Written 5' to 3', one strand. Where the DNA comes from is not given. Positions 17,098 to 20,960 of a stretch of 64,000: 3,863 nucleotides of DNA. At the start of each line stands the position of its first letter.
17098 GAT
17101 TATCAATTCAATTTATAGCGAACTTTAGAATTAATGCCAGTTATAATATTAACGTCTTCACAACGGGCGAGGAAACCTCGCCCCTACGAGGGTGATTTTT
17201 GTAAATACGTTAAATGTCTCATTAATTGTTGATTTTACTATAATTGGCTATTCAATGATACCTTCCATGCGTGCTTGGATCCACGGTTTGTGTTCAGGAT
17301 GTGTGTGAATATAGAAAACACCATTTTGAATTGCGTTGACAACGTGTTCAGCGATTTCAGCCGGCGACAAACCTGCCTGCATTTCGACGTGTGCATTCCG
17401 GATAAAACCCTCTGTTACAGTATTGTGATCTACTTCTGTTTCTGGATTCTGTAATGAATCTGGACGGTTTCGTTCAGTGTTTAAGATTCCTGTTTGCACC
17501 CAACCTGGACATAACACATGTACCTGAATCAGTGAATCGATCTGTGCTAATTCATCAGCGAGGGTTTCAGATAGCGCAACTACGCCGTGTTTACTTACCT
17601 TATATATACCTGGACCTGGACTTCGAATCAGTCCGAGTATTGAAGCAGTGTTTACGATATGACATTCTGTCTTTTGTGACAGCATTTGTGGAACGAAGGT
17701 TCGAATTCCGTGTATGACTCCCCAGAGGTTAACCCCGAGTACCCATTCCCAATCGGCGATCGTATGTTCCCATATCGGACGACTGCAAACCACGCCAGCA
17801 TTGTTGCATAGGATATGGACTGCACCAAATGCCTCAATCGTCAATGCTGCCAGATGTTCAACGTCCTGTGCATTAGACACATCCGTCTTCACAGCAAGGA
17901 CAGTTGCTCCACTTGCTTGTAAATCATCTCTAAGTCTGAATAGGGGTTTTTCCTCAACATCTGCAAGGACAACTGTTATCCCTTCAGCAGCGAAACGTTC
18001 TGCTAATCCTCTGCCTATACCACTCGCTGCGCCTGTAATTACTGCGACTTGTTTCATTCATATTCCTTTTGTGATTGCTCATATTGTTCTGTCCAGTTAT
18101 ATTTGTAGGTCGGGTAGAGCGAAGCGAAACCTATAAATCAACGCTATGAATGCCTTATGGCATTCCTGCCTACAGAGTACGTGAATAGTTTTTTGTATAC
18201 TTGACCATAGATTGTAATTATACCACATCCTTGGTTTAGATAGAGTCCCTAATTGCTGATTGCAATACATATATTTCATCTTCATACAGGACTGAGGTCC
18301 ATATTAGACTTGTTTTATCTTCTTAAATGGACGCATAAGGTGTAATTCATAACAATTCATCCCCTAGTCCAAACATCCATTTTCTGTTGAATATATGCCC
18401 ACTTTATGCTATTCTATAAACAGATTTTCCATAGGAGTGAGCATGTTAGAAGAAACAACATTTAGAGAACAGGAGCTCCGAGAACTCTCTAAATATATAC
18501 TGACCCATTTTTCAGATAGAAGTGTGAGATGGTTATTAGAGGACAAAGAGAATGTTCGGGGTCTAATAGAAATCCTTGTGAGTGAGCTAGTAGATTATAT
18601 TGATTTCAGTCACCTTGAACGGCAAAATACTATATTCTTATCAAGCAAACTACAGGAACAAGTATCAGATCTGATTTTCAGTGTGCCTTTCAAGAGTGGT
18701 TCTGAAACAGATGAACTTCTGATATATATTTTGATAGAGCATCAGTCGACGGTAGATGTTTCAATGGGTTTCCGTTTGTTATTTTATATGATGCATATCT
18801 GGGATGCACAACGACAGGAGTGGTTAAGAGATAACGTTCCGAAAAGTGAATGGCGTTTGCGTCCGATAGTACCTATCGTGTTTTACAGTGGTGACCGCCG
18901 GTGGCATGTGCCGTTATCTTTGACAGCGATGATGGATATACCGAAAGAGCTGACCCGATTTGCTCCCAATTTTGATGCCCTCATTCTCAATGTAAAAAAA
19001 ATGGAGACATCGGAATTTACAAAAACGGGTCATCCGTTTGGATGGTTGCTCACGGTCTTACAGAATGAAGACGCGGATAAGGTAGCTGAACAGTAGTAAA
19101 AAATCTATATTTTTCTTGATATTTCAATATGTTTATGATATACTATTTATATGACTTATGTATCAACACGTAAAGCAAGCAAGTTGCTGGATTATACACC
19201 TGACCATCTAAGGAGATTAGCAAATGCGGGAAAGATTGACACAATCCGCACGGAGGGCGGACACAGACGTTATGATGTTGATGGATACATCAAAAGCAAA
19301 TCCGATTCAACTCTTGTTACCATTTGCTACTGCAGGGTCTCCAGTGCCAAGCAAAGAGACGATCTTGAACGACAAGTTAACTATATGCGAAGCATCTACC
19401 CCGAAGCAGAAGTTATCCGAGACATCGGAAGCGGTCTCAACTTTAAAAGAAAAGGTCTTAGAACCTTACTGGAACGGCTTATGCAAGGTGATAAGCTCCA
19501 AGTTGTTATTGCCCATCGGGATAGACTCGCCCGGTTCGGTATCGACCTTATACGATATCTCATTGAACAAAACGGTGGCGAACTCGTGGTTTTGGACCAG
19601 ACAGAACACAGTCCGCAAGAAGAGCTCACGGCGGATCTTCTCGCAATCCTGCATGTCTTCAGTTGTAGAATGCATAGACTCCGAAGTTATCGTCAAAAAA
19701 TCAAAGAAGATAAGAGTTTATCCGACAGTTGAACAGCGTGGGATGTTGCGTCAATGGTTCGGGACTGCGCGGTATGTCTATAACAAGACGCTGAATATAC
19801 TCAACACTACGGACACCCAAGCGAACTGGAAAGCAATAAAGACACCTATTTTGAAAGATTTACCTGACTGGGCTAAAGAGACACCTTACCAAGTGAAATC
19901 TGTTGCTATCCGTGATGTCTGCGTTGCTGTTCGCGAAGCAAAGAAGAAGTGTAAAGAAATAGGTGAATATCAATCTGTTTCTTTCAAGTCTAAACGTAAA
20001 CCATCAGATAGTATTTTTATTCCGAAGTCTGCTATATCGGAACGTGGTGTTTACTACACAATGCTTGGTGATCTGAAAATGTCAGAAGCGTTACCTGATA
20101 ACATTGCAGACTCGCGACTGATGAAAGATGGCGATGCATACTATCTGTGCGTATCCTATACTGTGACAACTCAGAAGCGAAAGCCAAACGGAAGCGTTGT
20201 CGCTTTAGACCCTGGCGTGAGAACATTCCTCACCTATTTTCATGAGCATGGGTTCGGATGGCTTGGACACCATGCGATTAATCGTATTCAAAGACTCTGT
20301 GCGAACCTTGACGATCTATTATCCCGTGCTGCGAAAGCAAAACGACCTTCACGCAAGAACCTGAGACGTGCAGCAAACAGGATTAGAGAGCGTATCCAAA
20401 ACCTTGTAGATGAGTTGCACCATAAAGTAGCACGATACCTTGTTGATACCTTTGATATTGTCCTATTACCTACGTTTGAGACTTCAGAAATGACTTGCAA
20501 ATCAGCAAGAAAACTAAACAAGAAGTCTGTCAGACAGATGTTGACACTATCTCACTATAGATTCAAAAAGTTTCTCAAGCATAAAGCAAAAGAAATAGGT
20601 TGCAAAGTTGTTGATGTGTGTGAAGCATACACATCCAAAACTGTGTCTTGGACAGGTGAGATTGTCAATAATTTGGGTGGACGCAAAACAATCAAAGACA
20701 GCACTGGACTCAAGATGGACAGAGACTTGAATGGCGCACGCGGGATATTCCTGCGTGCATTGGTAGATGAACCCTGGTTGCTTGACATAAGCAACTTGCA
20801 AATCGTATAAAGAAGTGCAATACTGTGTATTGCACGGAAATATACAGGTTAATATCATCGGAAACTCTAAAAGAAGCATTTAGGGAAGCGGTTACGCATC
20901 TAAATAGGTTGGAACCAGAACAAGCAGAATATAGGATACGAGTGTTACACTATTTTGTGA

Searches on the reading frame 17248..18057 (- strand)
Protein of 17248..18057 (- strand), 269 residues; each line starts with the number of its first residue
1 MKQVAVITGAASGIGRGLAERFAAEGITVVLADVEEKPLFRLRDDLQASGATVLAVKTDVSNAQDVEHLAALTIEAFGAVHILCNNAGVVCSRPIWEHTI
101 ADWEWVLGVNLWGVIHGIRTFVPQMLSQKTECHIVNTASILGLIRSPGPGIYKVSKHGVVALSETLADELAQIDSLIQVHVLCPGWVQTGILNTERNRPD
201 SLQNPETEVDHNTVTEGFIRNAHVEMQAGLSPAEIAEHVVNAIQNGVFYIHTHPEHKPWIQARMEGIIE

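Call 16: search_protein_families(library=pfam, proteins=[window:17248-18057:-], max_evalue=0.01)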
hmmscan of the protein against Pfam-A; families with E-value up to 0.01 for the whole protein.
window:17248-18057:- (269 aa): 4 families
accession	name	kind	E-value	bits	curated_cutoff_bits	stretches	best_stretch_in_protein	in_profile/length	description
PF00106.31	adh_short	-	1.1e-47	162.5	26.6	1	3-196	1-191/195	short chain dehydrogenase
PF13561.12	adh_short_C2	-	3.6e-37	128.6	27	1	9-201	1-190/236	Enoyl-(Acyl carrier protein) reductase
PF08659.16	KR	-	1.4e-10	41.8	22.6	1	6-156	4-153/180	KR domain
PF02737.24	3HCDH_N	-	0.0042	17.4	22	1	4-67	2-62/180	3-hydroxyacyl-CoA dehydrogenase, NAD binding domain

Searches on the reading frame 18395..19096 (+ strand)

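Call 16: search_protein_families(library=pfam, proteins=[window:18395-19096:+], max_evalue=0.01)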
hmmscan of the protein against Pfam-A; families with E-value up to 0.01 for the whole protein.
window:18395-19096:+ (233 aa): 2 families
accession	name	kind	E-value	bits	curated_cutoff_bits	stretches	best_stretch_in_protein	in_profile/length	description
PF04754.18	Transposase_31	-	2.2e-30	106.2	21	1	41-211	4-163/203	Putative transposase, YhgA-like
PF10343.14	Q_salvage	-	0.008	16.2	25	0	24-95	95-165/285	Queuosine salvage protein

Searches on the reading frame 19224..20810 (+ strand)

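Call 16: search_protein_families(library=pfam, proteins=[window:19224-20810:+], max_evalue=0.01)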
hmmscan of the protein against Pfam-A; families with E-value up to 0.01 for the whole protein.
window:19224-20810:+ (528 aa): 3 families
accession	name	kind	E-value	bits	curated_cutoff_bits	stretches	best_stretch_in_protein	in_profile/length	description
PF07282.18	Cas12f1-like_TNB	-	4.9e-14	52.7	26.3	1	444-508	1-60/60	Cas12f1-like, TNB domain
PF12323.14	HTH_OrfB_IS605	-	1e-12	47.8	21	1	158-193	3-38/47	Helix-turn-helix domain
PF01385.25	OrfB_IS605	-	1.5e-08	35.3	30.5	1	311-412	3-105/120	Probable transposase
